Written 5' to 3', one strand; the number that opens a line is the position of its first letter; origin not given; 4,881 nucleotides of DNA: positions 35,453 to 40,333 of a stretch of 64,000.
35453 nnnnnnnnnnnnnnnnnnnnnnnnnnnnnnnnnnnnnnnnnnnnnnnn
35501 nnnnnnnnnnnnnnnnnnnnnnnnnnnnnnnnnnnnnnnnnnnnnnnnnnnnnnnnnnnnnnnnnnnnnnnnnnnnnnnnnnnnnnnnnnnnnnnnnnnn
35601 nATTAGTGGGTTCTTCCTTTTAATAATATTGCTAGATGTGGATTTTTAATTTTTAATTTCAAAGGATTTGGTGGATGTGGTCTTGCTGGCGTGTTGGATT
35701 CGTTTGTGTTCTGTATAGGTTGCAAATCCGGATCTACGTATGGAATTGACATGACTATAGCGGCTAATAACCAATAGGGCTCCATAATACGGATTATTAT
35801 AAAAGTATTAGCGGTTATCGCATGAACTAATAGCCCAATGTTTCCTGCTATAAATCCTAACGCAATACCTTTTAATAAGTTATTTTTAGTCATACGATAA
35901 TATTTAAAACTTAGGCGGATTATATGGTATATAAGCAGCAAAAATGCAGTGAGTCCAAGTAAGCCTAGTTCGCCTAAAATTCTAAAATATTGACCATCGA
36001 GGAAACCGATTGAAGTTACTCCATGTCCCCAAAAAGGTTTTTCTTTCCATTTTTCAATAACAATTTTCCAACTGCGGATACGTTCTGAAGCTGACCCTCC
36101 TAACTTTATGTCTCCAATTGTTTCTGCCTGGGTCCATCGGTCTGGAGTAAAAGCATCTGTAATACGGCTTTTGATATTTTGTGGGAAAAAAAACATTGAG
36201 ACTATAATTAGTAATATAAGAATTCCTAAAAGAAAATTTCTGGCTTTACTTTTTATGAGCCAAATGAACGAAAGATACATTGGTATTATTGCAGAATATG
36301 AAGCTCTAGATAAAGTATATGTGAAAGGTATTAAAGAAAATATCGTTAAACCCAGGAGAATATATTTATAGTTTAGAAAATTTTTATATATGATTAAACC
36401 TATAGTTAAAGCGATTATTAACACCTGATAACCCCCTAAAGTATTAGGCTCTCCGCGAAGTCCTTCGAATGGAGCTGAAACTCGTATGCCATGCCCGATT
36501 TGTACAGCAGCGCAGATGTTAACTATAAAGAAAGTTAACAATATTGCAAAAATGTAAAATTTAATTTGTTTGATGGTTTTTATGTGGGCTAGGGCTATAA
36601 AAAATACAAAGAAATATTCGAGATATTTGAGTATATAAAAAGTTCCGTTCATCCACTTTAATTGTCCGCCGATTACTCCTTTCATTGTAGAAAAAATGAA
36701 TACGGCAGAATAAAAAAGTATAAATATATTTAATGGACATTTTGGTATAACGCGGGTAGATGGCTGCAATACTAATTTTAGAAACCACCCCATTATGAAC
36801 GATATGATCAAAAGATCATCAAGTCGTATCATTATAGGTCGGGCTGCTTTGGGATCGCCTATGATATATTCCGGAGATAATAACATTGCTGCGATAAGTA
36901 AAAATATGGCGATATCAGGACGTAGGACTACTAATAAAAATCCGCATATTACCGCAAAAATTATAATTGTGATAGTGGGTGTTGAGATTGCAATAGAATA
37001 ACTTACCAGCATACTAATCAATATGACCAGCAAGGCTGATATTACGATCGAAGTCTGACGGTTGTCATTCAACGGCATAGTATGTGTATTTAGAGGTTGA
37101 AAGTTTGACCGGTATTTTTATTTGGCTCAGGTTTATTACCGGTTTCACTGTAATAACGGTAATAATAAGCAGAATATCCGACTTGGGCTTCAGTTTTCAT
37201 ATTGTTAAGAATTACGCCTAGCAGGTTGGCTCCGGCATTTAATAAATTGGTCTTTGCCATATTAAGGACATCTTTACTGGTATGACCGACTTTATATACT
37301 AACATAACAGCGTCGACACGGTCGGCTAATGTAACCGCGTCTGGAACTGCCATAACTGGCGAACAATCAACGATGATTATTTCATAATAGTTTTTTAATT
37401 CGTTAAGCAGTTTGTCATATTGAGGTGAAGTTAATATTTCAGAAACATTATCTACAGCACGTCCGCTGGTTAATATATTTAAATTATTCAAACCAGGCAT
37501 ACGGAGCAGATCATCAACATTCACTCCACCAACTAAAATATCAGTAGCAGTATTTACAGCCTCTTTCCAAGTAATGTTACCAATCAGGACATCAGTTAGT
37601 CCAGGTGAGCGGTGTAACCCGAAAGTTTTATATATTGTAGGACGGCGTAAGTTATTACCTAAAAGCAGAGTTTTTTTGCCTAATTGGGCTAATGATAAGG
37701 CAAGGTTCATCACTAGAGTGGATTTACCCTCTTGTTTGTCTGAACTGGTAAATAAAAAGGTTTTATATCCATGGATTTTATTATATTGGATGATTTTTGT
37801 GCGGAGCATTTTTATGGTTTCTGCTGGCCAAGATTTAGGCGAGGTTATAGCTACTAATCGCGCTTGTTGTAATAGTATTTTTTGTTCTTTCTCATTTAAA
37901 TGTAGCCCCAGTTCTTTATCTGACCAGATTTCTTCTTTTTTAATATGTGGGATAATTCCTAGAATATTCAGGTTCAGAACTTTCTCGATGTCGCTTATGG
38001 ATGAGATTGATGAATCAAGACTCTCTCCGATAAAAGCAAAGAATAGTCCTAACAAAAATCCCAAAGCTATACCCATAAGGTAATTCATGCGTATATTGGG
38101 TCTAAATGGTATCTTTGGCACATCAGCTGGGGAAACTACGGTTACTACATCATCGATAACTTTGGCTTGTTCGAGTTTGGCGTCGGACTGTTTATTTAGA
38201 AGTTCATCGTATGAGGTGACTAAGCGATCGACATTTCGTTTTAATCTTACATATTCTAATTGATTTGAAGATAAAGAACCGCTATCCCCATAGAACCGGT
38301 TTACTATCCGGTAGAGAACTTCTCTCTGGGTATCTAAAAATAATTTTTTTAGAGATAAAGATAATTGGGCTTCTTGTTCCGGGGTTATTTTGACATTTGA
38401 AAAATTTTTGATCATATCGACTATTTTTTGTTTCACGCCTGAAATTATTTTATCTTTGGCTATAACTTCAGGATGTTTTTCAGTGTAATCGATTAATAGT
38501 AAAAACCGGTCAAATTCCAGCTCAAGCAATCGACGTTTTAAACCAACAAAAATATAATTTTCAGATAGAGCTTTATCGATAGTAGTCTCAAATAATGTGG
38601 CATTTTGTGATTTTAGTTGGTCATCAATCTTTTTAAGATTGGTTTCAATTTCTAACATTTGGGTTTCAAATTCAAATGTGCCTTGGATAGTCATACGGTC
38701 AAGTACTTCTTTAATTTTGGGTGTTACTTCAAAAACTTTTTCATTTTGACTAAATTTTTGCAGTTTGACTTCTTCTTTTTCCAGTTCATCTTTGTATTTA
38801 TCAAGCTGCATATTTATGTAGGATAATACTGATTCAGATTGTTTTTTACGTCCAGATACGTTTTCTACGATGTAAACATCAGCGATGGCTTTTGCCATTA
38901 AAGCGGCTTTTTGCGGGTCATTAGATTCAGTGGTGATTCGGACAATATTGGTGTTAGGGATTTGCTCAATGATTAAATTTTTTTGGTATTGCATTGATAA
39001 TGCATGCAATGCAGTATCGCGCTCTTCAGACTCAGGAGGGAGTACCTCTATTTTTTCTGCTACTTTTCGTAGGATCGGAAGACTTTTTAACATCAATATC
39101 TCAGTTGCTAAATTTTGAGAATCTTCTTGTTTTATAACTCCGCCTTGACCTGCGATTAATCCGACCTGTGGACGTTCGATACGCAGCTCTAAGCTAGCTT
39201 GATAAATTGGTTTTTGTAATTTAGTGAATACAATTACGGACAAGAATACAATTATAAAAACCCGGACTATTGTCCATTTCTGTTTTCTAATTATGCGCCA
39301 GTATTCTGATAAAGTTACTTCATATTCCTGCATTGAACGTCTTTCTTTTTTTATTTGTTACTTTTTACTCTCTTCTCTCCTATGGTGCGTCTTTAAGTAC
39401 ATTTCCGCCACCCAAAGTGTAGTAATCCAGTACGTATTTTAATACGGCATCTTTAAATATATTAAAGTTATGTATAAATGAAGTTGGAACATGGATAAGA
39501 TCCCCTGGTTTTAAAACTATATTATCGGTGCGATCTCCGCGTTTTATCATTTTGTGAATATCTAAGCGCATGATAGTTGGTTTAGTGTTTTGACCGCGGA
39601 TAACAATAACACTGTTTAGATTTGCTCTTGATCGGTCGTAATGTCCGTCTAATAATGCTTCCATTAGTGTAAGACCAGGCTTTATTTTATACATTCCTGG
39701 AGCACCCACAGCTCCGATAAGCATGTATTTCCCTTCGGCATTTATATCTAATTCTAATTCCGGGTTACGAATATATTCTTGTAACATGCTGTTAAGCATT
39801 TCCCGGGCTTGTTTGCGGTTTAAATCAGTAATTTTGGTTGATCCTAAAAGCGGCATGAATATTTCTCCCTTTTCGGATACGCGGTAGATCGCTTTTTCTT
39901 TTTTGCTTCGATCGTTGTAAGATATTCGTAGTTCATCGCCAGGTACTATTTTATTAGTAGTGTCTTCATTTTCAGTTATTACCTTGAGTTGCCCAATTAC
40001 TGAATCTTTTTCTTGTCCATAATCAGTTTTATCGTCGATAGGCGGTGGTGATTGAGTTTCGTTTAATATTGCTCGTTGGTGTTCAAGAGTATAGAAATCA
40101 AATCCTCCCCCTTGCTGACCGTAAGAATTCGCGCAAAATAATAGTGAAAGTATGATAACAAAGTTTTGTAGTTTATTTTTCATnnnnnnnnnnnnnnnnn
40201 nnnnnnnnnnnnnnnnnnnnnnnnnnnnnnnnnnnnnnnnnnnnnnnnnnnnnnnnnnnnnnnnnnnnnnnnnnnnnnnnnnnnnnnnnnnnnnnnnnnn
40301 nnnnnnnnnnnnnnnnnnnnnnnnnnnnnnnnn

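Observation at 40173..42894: A trio of sensor-like membrane protein, ExeA-like AAA ATPase and HD-GYP protein is inserted between the initiating transferase and the export genes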

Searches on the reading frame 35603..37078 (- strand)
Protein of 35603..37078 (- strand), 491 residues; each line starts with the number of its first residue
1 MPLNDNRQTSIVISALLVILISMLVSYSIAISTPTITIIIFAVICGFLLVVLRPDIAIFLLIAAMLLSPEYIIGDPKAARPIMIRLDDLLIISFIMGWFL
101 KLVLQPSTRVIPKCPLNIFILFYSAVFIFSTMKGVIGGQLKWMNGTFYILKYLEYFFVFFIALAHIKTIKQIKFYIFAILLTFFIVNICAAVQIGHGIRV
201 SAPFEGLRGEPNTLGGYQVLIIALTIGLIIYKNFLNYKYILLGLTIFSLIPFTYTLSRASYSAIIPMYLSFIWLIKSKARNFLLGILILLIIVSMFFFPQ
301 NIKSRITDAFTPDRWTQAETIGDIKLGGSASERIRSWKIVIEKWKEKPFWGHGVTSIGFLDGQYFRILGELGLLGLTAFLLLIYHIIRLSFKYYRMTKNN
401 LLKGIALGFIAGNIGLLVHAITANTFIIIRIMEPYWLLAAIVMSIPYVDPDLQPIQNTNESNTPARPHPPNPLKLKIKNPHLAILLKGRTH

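Call 3: search_protein_families(library=pfam, proteins=[window:35603-37078:-], max_evalue=0.01)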
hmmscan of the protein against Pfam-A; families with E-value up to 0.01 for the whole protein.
window:35603-37078:- (491 aa): 1 family
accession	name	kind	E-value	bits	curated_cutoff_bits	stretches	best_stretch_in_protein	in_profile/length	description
PF04932.20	Wzy_C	-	5.5e-09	36.4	31.7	1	246-379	4-148/149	O-Antigen ligase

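Call 4: search_protein_families(library=ncbifam, proteins=[window:35603-37078:-], max_evalue=0.01)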
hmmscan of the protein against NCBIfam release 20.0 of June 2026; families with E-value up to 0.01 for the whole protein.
window:35603-37078:- (491 aa): 3 families
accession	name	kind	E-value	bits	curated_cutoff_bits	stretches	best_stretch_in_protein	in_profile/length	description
NF038300.1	EPS_HpsL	equivalog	1.2e-06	27.4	640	1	287-450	369-528/534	hormogonium polysaccharide biosynthesis protein HpsL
TIGR03097.1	PEP_O_lig_1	hypoth_equivalog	1.3e-06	27.5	188.1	1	38-400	3-358/408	putative O-glycosylation ligase, exosortase A system-associated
TIGR00947.1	2A73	equivalog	0.00014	21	366.4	1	366-444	341-421/425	IctB family putative bicarbonate transporter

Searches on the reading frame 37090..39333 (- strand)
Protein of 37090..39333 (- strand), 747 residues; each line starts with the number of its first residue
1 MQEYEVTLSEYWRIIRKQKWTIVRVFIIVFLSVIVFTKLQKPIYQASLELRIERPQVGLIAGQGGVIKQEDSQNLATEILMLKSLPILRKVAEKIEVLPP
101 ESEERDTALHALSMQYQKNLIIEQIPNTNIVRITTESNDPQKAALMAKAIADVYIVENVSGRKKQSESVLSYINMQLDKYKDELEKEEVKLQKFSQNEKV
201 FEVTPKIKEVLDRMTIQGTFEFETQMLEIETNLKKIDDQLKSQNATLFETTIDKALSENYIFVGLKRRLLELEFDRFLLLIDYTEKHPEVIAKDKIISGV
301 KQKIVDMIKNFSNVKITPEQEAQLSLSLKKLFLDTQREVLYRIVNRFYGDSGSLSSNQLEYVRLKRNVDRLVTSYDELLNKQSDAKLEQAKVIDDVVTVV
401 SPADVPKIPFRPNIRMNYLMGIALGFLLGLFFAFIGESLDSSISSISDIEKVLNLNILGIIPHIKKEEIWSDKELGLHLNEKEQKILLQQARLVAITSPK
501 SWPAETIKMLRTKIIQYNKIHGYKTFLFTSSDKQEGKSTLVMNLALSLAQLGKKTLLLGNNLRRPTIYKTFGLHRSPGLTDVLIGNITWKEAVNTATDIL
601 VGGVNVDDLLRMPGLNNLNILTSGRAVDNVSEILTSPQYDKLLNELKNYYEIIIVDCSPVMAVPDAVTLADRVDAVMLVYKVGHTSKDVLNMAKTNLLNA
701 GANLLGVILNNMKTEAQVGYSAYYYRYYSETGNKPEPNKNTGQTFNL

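Call 3: search_protein_families(library=pfam, proteins=[window:37090-39333:-], max_evalue=0.01)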
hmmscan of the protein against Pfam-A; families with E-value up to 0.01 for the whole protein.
window:37090-39333:- (747 aa): 3 families
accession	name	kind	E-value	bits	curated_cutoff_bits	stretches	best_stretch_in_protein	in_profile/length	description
PF13807.11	GNVR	-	3.8e-08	33.6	27.7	1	358-435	3-79/82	G-rich domain on putative tyrosine kinase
PF02706.20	Wzz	-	1.2e-07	32.3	25.5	1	5-94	2-90/91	Chain length determinant protein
PF13614.12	AAA_31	-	1.1e-06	29.2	27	1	536-669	14-137/177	AAA domain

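Call 4: search_protein_families(library=ncbifam, proteins=[window:37090-39333:-], max_evalue=0.01)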
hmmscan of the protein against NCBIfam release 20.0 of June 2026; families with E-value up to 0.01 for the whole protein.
window:37090-39333:- (747 aa): 16 families
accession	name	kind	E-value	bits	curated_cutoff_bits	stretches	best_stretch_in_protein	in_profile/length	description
TIGR01005.1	eps_transp_fam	subfamily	3.4e-48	164.4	411.7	1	115-738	141-746/754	exopolysaccharide transport protein family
NF008568.0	PRK11519.1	equivalog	1.6e-42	145.6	1068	3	346-595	357-598/720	tyrosine-protein kinase Wzc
NF007350.0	PRK09841.1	equivalog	2.3e-42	145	1248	2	345-728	356-720/726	tyrosine-protein kinase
TIGR01007.1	eps_fam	subfamily_domain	3.2e-42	144.4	108.05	2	592-725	70-201/204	polysaccharide biosynthesis tyrosine autokinase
TIGR03007.1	pepcterm_ChnLen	equivalog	9.8e-35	119.7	278.85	1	8-469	3-468/498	XrtA system polysaccharide chain length determinant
TIGR03029.1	EpsG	equivalog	2.9e-31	108.6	313.8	1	490-710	70-273/274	chain length determinant protein tyrosine kinase EpsG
TIGR03018.1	pepcterm_TyrKin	hypoth_equivalog_domain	7.9e-31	107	230.65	1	493-710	1-207/207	XrtA-associated tyrosine autokinase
TIGR03017.1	EpsF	equivalog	2.6e-22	79.2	422.75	1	7-461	2-443/444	chain length determinant protein EpsF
TIGR01006.1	polys_exp_MPA1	subfamily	1.2e-13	51.1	296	1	393-466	154-226/226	CspC family polysaccharide chain length determinant protein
TIGR01969.1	minD_arch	subfamily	9.9e-07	28.2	201.75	1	534-715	11-173/251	cell division ATPase MinD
TIGR01968.1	minD_bact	equivalog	4e-06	26.4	212.9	1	529-659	7-121/261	septum site-determining protein MinD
TIGR03815.1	CpaE_hom_Actino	equivalog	0.00087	18.5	154.45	1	536-680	124-252/340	septum site-determining protein Ssd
NF041136.1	MrpORP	equivalog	0.0025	17.1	450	1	535-577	17-59/365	iron-sulfur cluster carrier protein MrpORP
NF041864.1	EpsV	equivalog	0.0031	16.2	800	0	89-458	124-478/484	PCP family exopolysaccharide biosynthesis protein EpsV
NF008669.0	PRK11670.1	equivalog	0.0052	15.7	348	0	513-573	96-157/369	iron-sulfur cluster carrier protein ApbC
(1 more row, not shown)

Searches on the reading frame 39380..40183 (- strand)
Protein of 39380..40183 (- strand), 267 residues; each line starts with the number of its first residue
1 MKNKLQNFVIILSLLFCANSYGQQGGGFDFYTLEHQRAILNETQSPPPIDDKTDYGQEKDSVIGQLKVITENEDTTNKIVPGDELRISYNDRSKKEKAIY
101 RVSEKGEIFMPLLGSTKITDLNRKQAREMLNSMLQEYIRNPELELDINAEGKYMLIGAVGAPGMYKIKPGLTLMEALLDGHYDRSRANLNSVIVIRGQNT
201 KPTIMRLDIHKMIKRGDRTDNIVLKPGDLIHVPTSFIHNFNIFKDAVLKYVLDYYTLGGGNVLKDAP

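Call 3: search_protein_families(library=pfam, proteins=[window:39380-40183:-], max_evalue=0.01)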
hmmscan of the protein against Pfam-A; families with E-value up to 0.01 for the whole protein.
window:39380-40183:- (267 aa): 4 families
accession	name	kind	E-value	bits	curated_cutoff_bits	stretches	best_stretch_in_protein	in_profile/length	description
PF02563.21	Poly_export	-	7.8e-14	52.1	28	1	73-146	3-75/77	Polysaccharide biosynthesis/export protein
PF22461.2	SLBB_2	-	3.5e-08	33.9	27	1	153-232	3-79/79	SLBB domain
PF08007.18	JmjC_2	-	0.0033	17.4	22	1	211-240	77-106/127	JmjC domain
PF10531.15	SLBB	-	0.0052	17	27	0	156-197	5-46/55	SLBB domain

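Call 4: search_protein_families(library=ncbifam, proteins=[window:39380-40183:-], max_evalue=0.01)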
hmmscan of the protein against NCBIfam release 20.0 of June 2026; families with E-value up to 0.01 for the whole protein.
window:39380-40183:- (267 aa): 4 families
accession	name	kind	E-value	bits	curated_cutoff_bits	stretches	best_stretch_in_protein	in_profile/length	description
TIGR03027.2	pepcterm_export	equivalog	2.4e-17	63.1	180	1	78-236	4-168/169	XrtA/PEP-CTERM system exopolysaccharide export protein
TIGR03028.1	EpsE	equivalog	4.6e-14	52.3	262.65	1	78-234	3-161/239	polysaccharide export protein EpsE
NF011658.0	PRK15078.1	subfamily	4.7e-13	48.6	333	1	100-234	118-251/380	polysaccharide export protein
NF041843.1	EpsY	equivalog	1.4e-08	34.2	320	1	72-232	48-210/211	exopolysaccharide export protein EpsY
